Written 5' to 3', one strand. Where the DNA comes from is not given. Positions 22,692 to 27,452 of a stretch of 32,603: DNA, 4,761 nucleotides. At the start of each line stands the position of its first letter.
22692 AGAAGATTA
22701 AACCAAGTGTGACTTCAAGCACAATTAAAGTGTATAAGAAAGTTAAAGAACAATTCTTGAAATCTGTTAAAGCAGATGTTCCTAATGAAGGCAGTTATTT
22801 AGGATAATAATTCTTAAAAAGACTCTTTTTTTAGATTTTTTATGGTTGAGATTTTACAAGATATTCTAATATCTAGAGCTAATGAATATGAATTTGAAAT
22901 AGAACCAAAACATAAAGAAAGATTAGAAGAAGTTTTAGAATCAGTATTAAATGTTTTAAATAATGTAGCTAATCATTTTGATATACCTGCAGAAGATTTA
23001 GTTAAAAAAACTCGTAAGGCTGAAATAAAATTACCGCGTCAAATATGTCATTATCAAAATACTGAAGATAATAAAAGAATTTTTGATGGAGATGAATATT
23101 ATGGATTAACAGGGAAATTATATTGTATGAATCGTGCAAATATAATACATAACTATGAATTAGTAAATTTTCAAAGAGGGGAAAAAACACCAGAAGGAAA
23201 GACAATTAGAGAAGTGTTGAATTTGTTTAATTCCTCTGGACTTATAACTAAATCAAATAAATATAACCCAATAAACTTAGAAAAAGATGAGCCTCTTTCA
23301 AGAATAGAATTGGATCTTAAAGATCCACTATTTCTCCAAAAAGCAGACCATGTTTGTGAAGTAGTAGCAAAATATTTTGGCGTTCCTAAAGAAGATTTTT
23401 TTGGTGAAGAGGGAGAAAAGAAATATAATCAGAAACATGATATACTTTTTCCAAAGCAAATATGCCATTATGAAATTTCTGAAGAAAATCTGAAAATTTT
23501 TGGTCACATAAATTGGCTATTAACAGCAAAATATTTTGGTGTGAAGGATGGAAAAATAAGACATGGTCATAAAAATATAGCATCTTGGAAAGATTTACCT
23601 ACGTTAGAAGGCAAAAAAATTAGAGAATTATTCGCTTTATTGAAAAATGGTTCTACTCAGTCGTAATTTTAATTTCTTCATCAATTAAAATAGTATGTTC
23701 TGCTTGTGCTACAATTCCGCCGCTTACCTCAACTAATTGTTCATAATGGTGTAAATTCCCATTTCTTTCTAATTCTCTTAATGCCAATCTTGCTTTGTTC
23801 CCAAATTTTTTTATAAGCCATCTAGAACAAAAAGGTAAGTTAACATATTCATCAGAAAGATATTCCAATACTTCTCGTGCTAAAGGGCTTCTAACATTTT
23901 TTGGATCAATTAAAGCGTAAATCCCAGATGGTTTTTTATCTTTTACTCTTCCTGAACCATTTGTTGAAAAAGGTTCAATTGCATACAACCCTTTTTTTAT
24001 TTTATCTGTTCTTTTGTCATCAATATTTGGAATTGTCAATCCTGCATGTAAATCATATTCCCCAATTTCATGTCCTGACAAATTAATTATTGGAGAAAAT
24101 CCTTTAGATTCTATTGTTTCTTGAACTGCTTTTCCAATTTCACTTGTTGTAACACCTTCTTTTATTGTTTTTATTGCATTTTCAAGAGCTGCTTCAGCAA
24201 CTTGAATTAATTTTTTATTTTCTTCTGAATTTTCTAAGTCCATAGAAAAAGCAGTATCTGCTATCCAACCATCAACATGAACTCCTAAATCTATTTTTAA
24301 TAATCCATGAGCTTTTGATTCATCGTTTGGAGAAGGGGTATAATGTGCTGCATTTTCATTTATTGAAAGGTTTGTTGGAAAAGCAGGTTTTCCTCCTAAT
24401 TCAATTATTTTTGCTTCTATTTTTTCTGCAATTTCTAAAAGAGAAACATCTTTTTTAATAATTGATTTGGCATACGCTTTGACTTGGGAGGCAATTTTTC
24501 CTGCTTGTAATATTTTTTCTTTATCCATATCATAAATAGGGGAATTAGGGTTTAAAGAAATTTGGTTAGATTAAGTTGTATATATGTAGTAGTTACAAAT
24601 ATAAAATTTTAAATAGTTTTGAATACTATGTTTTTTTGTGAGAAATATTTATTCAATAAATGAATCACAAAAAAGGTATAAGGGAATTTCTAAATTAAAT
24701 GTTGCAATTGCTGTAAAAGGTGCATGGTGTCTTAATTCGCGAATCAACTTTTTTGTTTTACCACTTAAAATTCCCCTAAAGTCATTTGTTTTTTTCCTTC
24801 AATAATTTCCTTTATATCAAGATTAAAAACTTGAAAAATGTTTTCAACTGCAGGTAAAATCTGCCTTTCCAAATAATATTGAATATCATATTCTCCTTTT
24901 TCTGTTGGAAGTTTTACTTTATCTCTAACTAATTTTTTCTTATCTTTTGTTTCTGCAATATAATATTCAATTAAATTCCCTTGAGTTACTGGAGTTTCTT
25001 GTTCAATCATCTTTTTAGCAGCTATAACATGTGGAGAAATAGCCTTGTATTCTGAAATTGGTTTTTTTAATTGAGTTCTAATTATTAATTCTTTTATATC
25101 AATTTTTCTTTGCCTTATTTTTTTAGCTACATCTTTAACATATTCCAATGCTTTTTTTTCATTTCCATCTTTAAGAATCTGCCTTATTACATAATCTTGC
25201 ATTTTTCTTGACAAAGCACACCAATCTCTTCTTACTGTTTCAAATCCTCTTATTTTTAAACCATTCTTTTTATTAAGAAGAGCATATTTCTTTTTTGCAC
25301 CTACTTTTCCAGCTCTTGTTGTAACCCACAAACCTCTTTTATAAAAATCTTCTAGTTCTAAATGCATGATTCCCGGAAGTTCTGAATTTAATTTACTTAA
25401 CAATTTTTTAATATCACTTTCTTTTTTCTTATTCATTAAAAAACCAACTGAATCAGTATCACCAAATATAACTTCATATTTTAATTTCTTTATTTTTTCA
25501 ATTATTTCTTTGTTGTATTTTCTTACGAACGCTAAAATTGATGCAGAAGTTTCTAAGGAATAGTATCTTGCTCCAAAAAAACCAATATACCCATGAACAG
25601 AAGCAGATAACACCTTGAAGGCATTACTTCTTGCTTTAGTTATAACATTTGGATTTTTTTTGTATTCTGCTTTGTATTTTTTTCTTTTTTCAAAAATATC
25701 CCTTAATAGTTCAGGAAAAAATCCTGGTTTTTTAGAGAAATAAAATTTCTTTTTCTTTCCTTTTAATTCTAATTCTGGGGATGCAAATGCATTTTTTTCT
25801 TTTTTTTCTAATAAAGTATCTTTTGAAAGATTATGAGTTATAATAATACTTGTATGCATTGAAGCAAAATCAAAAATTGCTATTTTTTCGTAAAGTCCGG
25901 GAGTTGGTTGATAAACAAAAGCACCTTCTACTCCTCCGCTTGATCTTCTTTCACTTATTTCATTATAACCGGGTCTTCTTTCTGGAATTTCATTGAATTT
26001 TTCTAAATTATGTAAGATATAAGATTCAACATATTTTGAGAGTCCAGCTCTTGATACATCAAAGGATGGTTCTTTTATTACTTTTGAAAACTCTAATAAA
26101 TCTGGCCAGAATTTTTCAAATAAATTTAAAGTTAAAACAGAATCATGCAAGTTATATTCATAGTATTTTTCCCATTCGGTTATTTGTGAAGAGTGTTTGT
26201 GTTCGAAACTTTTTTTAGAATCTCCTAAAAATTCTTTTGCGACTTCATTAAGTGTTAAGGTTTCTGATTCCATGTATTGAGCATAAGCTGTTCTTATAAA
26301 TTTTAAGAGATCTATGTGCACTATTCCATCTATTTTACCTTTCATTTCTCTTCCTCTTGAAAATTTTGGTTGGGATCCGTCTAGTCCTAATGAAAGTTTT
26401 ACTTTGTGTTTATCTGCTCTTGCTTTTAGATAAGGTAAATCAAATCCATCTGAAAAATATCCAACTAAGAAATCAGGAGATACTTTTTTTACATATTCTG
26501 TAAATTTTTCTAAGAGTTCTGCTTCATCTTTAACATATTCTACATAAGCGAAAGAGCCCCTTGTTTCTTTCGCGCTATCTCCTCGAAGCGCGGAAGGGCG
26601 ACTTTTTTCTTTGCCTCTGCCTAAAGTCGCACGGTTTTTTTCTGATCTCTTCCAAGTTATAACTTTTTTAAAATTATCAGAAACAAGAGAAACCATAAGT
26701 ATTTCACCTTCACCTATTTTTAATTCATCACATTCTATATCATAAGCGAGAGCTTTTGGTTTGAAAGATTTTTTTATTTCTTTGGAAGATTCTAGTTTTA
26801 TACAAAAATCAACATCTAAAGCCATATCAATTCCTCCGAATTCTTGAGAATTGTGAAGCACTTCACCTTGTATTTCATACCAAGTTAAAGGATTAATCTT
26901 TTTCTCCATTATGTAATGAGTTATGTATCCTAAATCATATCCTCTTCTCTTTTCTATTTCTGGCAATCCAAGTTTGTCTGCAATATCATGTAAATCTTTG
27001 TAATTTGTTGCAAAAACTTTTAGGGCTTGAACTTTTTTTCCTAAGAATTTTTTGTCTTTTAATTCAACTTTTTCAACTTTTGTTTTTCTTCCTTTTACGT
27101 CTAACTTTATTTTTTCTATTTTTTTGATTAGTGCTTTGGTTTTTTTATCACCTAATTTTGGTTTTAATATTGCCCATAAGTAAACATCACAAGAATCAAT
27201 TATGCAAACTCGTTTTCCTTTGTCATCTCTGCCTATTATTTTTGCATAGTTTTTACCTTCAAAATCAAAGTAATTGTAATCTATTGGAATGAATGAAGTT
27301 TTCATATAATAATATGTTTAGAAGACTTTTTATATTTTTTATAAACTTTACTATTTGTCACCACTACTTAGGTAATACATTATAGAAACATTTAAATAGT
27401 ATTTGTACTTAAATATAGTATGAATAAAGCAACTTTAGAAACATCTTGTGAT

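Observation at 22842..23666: Archaeal protein made of two tandem bacterial DnaA domain-IV-like DNA-binding modules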

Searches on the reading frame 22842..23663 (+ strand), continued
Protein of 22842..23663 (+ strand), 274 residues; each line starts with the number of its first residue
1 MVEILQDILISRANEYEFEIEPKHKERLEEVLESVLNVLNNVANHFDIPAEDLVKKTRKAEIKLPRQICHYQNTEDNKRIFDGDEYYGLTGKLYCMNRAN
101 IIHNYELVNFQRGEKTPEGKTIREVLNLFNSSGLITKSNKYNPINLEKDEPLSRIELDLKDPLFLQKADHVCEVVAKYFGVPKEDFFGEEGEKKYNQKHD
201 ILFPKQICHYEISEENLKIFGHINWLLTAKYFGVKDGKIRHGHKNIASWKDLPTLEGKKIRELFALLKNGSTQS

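Call 100: search_dna_similar(query=P0026, collection=phages, mode=protein, max_evalue=0.01, max_rows=10)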
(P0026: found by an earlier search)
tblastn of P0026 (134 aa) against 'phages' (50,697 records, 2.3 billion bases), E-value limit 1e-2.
Records with a match: 1; places in all: 1; records where one place covers at least 80% of the query: 0.
Best place of each record, by identity: <60% 1.
By first word of the organism name: Bacteriophage 1.
By host as written in the record: - 1.
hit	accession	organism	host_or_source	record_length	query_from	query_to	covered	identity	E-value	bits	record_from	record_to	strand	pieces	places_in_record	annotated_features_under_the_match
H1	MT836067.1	Bacteriophage sp.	human fecal samples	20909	31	68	28%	39.5%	5e-3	41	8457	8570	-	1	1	record has no annotation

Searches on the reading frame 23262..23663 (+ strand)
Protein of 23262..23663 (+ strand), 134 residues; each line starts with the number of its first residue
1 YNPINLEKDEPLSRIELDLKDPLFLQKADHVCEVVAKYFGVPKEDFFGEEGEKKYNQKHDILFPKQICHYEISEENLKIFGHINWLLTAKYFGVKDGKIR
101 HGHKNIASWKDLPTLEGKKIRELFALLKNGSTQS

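Call 3: search_protein_families(library=pfam, proteins=[window:23262-23663:+], max_evalue=10)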
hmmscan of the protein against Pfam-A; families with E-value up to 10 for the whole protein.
window:23262-23663:+ (134 aa): 1 family
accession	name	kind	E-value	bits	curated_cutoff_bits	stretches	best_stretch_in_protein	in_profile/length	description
PF08299.17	Bac_DnaA_C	-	0.00056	20.3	31.5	1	29-71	2-38/69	Bacterial dnaA protein helix-turn-helix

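Call 4: search_protein_families(library=ncbifam, proteins=[window:23262-23663:+], max_evalue=10)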
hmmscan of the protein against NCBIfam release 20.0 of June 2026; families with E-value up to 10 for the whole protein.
window:23262-23663:+ (134 aa): 0 families

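Call 89: search_solved_structures(query=A6, max_evalue=1, show_alignments=1)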
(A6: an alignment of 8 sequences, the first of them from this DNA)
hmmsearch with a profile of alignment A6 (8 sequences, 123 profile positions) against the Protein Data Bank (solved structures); distinct sequences matched with E-value up to 1: 3.
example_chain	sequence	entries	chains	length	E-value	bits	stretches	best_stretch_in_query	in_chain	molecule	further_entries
1j1v_A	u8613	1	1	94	0.2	15.3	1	27-107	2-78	Chromosomal replication initiator protein dnaA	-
8btg_A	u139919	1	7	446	0.28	14.8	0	22-113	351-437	Chromosomal replication initiator protein DnaA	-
7u8o_Q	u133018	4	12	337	0.85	13.2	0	27-100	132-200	Bacterial effector protein SidK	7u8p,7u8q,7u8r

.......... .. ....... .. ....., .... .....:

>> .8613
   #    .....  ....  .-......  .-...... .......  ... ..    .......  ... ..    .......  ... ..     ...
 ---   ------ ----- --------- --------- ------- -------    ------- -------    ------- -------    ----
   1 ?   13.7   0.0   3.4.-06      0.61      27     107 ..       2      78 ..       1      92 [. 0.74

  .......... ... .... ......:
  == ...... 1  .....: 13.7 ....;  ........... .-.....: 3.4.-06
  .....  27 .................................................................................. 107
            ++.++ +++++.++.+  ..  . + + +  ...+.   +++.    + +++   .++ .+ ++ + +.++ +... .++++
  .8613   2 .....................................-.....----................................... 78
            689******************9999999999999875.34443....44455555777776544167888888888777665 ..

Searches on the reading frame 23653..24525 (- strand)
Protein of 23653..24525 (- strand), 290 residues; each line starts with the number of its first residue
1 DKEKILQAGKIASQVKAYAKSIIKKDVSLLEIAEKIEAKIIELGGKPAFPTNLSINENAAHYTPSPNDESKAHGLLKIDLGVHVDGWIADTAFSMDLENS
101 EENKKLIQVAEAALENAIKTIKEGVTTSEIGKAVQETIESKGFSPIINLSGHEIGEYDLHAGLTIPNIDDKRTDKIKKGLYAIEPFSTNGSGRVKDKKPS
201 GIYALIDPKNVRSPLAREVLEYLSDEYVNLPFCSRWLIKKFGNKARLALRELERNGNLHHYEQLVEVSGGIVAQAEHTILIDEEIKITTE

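Call 14: search_protein_families(library=pfam, proteins=[window:23653-24525:-], max_evalue=0.001)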
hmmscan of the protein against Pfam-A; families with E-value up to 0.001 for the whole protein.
window:23653-24525:- (290 aa): 1 family
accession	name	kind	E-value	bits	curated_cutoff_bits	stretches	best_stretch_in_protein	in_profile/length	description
PF00557.29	Peptidase_M24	-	2.1e-33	116.3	23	1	3-203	1-190/208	Metallopeptidase family M24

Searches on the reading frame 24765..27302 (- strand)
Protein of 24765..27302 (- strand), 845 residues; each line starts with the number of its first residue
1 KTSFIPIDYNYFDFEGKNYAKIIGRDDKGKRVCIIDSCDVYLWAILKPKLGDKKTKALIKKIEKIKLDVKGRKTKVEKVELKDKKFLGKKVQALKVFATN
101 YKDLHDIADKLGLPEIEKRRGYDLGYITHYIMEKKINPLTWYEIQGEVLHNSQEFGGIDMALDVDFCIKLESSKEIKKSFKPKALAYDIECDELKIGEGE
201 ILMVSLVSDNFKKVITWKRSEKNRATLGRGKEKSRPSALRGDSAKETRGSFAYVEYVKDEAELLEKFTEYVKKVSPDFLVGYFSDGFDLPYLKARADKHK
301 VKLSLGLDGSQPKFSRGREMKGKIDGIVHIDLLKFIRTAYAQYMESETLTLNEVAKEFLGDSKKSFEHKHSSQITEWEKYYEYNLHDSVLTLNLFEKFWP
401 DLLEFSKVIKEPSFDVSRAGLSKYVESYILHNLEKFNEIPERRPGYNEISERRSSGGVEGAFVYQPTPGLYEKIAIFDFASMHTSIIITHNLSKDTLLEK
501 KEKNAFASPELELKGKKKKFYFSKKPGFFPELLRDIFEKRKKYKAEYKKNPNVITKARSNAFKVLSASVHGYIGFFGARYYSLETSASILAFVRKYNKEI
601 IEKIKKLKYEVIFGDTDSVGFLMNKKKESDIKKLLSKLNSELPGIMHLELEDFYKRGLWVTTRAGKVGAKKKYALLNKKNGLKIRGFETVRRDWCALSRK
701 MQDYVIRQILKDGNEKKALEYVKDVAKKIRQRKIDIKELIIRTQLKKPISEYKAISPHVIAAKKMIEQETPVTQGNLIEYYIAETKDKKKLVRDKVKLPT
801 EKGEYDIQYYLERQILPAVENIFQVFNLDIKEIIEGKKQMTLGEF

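Call 14: search_protein_families(library=pfam, proteins=[window:24765-27302:-], max_evalue=0.001)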
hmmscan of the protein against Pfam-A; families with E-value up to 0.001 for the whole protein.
window:24765-27302:- (845 aa): 4 families
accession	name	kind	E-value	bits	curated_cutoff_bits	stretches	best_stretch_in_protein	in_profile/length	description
PF00136.26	DNA_pol_B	-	2e-54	185.5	23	1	420-824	10-451/453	DNA polymerase family B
PF03104.25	DNA_pol_B_exo1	-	1.5e-27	97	23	1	119-340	3-232/242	DNA polymerase family B, exonuclease domain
PF10108.15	DNA_pol_B_exo2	-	1e-06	29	24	1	258-357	35-129/213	Predicted 3'-5' exonuclease related to the exonuclease domain of PolB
PF13482.12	RNase_H_2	-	0.00077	19.9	22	0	255-382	39-148/165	RNase_H superfamily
